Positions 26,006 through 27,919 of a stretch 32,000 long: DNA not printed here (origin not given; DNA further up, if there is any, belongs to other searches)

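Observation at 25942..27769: Consensus sigma-54 promoter faces a divergently encoded GAFTGA enhancer-binding protein with a novel sensory domain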

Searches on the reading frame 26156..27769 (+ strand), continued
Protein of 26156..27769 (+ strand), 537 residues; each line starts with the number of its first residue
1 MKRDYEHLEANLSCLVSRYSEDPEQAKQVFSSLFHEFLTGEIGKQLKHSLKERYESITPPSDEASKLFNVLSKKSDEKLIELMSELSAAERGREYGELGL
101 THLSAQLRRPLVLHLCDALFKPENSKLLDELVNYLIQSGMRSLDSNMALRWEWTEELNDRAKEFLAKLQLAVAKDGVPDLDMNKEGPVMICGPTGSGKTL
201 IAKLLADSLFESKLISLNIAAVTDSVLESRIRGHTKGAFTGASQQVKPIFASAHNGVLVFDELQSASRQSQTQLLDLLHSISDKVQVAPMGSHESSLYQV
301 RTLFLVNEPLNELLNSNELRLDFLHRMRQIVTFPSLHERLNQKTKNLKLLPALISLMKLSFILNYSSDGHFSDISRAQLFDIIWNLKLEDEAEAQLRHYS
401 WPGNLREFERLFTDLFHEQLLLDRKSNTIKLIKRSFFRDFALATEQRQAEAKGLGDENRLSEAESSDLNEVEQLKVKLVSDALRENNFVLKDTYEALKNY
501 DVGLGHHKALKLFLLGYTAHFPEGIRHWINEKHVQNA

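Call 14: find_encoding_contigs(protein=P0006, flank=8000, max_places=2)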
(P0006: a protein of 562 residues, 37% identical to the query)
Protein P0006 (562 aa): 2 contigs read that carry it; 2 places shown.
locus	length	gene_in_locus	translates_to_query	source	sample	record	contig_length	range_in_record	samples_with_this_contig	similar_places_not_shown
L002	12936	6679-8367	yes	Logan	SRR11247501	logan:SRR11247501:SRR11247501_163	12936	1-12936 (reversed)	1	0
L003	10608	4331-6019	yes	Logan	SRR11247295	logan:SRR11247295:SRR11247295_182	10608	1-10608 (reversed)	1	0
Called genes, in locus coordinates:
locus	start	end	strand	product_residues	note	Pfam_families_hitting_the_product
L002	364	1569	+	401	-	PF13356:Arm-DNA-bind_3, PF00589:Phage_integrase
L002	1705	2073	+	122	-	-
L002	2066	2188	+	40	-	-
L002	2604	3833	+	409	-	-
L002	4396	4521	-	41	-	-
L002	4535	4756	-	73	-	-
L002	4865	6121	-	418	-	PF00009:GTP_EFTU, PF01926:MMR_HSR1, PF02421:FeoB_N (weak)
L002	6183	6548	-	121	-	PF21724:DUF6861 (weak), PF13441:Gly-zipper_YMGG (weak)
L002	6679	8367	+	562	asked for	PF00158:Sigma54_activat, PF00004:AAA, PF07728:AAA_5 (weak), PF14532:Sigma54_activ_2 (faint)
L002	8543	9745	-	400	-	-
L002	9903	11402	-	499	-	-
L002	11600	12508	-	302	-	PF08378:NERD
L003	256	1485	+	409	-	-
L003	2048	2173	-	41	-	-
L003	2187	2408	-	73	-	-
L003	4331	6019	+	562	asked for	PF00158:Sigma54_activat, PF00004:AAA, PF07728:AAA_5 (weak), PF14532:Sigma54_activ_2 (faint)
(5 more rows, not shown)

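Call 15: find_encoding_contigs(protein=P0012, flank=8000, max_places=2)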
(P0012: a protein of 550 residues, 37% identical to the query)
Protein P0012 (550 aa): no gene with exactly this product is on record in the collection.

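Call 18: find_encoding_contigs(protein=P0007, flank=8000, max_places=2)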
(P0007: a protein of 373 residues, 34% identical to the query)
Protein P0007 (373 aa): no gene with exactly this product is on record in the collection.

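Call 19: find_encoding_contigs(protein=P0011, flank=8000, max_places=2)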
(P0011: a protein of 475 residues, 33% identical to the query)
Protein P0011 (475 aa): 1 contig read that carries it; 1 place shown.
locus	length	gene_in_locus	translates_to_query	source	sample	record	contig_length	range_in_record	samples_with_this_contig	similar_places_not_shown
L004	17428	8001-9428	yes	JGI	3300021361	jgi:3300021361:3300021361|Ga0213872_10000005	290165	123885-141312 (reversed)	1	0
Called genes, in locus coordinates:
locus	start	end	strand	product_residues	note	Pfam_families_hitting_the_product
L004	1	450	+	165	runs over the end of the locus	PF00583:Acetyltransf_1, PF13673:Acetyltransf_10, PF13508:Acetyltransf_7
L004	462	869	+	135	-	PF21880:DUF6916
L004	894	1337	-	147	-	-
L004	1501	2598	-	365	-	PF00724:Oxidored_FMN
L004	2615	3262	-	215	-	PF02798:GST_N (weak), PF13409:GST_N_2, PF13417:GST_N_3, PF00043:GST_C, PF13410:GST_C_2 (weak)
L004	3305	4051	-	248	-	PF00106:adh_short, PF08659:KR, PF23441:SDR (weak), PF13561:adh_short_C2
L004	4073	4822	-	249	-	PF00106:adh_short, PF01370:Epimerase (weak), PF08659:KR, PF13561:adh_short_C2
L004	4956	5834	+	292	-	PF00126:HTH_1, PF03466:LysR_substrate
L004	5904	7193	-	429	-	PF01926:MMR_HSR1 (weak), PF02421:FeoB_N (weak), PF00009:GTP_EFTU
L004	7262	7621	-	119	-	-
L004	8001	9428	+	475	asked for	PF07728:AAA_5 (faint), PF00158:Sigma54_activat, PF00004:AAA (weak), PF14532:Sigma54_activ_2 (weak)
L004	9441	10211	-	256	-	PF00378:ECH_1, PF16113:ECH_2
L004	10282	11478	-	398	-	PF00108:Thiolase_N, PF00109:ketoacyl-synt, PF02803:Thiolase_C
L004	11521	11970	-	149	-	PF09500:YiiD_C, PF14539:DUF4442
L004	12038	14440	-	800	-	PF02737:3HCDH_N, PF00725:3HCDH, PF00378:ECH_1, PF16113:ECH_2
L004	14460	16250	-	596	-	PF02771:Acyl-CoA_dh_N, PF02770:Acyl-CoA_dh_M, PF00441:Acyl-CoA_dh_1, PF22924:ACOX_C_alpha1, PF12806:Acyl-CoA_dh_C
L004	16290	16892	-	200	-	PF00440:TetR_N, PF16925:TetR_C_13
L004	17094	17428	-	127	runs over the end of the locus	PF01479:S4, PF28601:HSP15_C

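Call 39: predict_structure(alignment_id=A1)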
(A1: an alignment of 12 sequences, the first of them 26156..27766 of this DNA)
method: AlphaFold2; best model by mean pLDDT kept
length: 537 residues; sequences in the alignment: 12
mean_pLDDT: 71.2   pTM: 0.58
mean pLDDT of the five models: 71.2, 69.8, 68.3, 67.4, 66.5
residues with pLDDT >= 90: 109; 70-90: 236; 50-70: 49; < 50: 143
segments of 3 or more residues with pLDDT < 50: 1-61, 63-114, 143-156, 454-466, 535-537
pLDDT, mean of each block of 10 residues (from residue 1): 31 30 40 42 43 45 45 41 36 34 31 55 73 70 42 53 83 80 92 89 87 90 86 81 84 95 92 91 93 92 93 90 93 89 71 86 70 72 82 87 87 87 67 83 74 46 55 88 88 86 81 86 81 51
secondary structure, 60 per line:
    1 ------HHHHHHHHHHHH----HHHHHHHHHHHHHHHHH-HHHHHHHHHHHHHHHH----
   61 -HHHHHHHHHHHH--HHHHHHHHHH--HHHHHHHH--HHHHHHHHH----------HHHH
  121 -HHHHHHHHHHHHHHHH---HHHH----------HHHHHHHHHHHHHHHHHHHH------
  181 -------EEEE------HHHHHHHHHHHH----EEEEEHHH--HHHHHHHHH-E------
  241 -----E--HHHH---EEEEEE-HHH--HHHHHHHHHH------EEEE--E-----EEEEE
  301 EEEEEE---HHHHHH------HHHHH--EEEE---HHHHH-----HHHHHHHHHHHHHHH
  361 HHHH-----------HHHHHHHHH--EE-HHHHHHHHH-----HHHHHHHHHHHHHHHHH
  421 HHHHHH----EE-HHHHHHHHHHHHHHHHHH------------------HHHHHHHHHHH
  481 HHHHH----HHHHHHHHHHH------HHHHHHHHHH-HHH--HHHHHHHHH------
elements in order: H7-18 H23-39 H41-56 H62-73 H76-85 H88-95 H98-106 H117-120 H122-137 H141-144 H155-174 E188-191 H198-209 E214-218 H224-232 H249-252 E256-261 H268-277 E284-287 E296-306 H310-315 H322-326 E329-332 H336-340 H346-364 H376-384 H390-398 H404-426 H434-451 H470-485 H490-500 H507-516 H523-531

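Call 45: list_cluster_members(proteins=[window:26156-27766:+, window:24664-25941:-, window:8349-8996:+, window:28049-29212:+, window:22929-24593:+])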
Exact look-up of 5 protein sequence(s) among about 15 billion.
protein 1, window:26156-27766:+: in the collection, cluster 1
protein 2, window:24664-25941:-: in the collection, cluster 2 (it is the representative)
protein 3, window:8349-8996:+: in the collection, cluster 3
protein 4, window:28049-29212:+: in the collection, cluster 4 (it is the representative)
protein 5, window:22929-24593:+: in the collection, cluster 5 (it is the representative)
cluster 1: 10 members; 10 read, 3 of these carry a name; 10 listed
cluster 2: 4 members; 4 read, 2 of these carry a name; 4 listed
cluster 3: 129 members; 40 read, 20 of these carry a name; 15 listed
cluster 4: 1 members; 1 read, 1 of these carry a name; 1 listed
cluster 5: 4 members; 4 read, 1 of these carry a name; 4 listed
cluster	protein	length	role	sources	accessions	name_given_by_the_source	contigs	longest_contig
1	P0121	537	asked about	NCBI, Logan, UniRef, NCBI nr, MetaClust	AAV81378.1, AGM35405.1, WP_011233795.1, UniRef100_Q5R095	sigma 54-interacting transcriptional regulator [Idiomarina loihiensis] | Possible regulatory protein containing AAA-type ATPase domain n=1 Tax=Idiomarina ... | 283942.IL0537 COG2204 ""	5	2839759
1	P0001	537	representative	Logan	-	-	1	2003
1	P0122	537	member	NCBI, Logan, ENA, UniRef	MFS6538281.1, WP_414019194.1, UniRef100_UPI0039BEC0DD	sigma 54-interacting transcriptional regulator [Idiomarina loihiensis] | sigma 54-interacting transcriptional regulator n=1 Tax=Idiomarina loihiensis TaxID=135577 ...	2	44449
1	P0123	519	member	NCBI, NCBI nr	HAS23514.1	MAG TPA: hypothetical protein DCR51_10405, partial [Idiomarina loihiensis] | hypothetical protein [Idiomarina loihiensis]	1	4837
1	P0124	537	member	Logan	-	-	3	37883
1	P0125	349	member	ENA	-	-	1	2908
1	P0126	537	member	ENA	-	-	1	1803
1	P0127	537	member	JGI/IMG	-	-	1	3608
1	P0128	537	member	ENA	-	-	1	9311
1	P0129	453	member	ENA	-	-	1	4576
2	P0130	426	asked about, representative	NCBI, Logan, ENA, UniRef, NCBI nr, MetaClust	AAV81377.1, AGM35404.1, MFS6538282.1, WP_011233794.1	GTPase [Idiomarina loihiensis] | Predicted C-terminal GTPase domain fused to uncharaterized conserved domain n=1 ... | 283942.IL0536 COG4735 ""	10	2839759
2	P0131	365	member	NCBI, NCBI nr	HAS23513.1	MAG TPA: GTPase, partial [Idiomarina loihiensis] | GTPase [Idiomarina loihiensis]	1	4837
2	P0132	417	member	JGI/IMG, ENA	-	-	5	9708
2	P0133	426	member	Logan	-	-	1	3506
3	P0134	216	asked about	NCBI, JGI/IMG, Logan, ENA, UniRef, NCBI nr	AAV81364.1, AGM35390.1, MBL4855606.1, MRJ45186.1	uracil-DNA glycosylase [Idiomarina loihiensis] | uracil-DNA glycosylase | Uracil-DNA glycosylase n=2 Tax=Idiomarina TaxID=135575 RepID=UNG_IDILO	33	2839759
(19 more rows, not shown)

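Call 46: search_protein_families(library=pfam, proteins=[L004:7797-9428:+, L002:6679-8367:+, L001:6687-8276:+], max_evalue=0.1)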
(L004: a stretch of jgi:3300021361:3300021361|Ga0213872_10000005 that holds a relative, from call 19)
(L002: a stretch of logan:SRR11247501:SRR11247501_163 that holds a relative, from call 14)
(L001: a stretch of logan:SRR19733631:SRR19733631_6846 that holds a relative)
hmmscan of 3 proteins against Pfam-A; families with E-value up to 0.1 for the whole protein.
L004:7797-9428:+ (543 aa): 9 families
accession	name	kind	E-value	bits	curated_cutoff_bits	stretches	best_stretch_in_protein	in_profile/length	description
PF00158.32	Sigma54_activat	-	7.6e-34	117.3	20.2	1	213-355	24-165/168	Sigma-54 interaction domain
PF14532.12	Sigma54_activ_2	-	9.1e-09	36.1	25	1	213-361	23-138/138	Sigma-54 interaction domain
PF00004.35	AAA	-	1.1e-06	29.5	21.2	1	215-350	2-129/131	ATPase family associated with various cellular activities (AAA)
PF07728.20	AAA_5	-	1.4e-05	25.6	22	1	214-307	2-94/139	AAA domain (dynein-related subfamily)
PF25601.1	AAA_lid_14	-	8.9e-05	22.7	27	1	404-438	24-58/87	AAA+ ATPase lid domain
PF01078.27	Mg_chelatase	-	0.00028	20.8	20.3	1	271-332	98-157/207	Magnesium chelatase, subunit ChlI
PF13401.12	AAA_22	-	0.003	18.3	27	1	211-304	5-109/130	AAA domain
PF13191.12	AAA_16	-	0.012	16.6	32.6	1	201-259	14-85/167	AAA ATPase domain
PF09765.14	FANCL_d1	-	0.057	13.9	23.8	0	502-540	43-81/89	FANCL UBC-like domain 1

L002:6679-8367:+ (562 aa): 15 families
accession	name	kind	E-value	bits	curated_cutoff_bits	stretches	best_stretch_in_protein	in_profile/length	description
PF00158.32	Sigma54_activat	-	3.4e-33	115.2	20.2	1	223-365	23-164/168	Sigma-54 interaction domain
PF14532.12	Sigma54_activ_2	-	1.7e-09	38.5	25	1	221-363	20-128/138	Sigma-54 interaction domain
PF00004.35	AAA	-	1.5e-08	35.5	21.2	1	226-349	2-114/131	ATPase family associated with various cellular activities (AAA)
PF07728.20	AAA_5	-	6.5e-07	29.9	22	1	224-346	1-125/139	AAA domain (dynein-related subfamily)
PF13191.12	AAA_16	-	0.0011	19.9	32.6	0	222-254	24-59/167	AAA ATPase domain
PF01078.27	Mg_chelatase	-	0.0024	17.7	20.3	1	279-325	96-140/207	Magnesium chelatase, subunit ChlI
PF13401.12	AAA_22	-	0.0089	16.8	27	0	223-318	6-109/130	AAA domain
PF06414.18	Zeta_toxin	-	0.018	14.9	22.3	0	221-358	15-147/199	Zeta toxin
PF00493.29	MCM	-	0.019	14.5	23.3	1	225-314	60-146/224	MCM P-loop domain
PF20720.3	nSTAND3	-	0.029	14.5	27.2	1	225-249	20-44/155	Novel STAND NTPase 3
PF20030.5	bpMoxR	-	0.034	13.7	27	1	225-313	34-121/205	MoxR domain in the MoxR-vWA-beta-propeller ternary systems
PF00910.28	RNA_helicase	-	0.049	14.6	21.5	0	226-319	2-78/105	RNA helicase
PF13604.12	AAA_30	-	0.059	13.5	27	0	226-319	22-118/191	AAA domain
PF25601.1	AAA_lid_14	-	0.073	13.3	27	0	419-469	29-79/87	AAA+ ATPase lid domain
PF12775.13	AAA_7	-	0.083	12.9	25.8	0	224-271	35-82/181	P-loop containing dynein motor region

L001:6687-8276:+ (529 aa): 13 families
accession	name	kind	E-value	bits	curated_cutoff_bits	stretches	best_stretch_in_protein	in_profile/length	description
PF00158.32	Sigma54_activat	-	3.2e-33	115.2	20.2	1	173-318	21-165/168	Sigma-54 interaction domain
PF14532.12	Sigma54_activ_2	-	2e-11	44.7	25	1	174-318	21-131/138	Sigma-54 interaction domain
PF00004.35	AAA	-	8.6e-07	29.9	21.2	1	177-306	1-119/131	ATPase family associated with various cellular activities (AAA)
PF25601.1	AAA_lid_14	-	1.8e-06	28.1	27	1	378-408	27-57/87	AAA+ ATPase lid domain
PF07728.20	AAA_5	-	0.00018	22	22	1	176-295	1-122/139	AAA domain (dynein-related subfamily)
PF13401.12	AAA_22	-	0.0025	18.6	27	1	174-276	5-120/130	AAA domain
PF00005.33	ABC_tran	-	0.0076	17.3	25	1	176-215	13-52/137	ABC transporter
PF19263.5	DUF5906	-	0.012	16.6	27.6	0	181-299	3-104/114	Family of unknown function (DUF5906)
PF07724.20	AAA_2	-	0.014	15.8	27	1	176-266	5-100/166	AAA domain (Cdc48 subfamily)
PF01078.27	Mg_chelatase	-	0.016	15.1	20.3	0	239-278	104-141/207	Magnesium chelatase, subunit ChlI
PF00910.28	RNA_helicase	-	0.049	14.6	21.5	0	178-292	2-100/105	RNA helicase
PF12775.13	AAA_7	-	0.059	13.3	25.8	0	173-234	32-102/181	P-loop containing dynein motor region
PF06414.18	Zeta_toxin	-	0.083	12.8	22.3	0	173-223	15-63/199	Zeta toxin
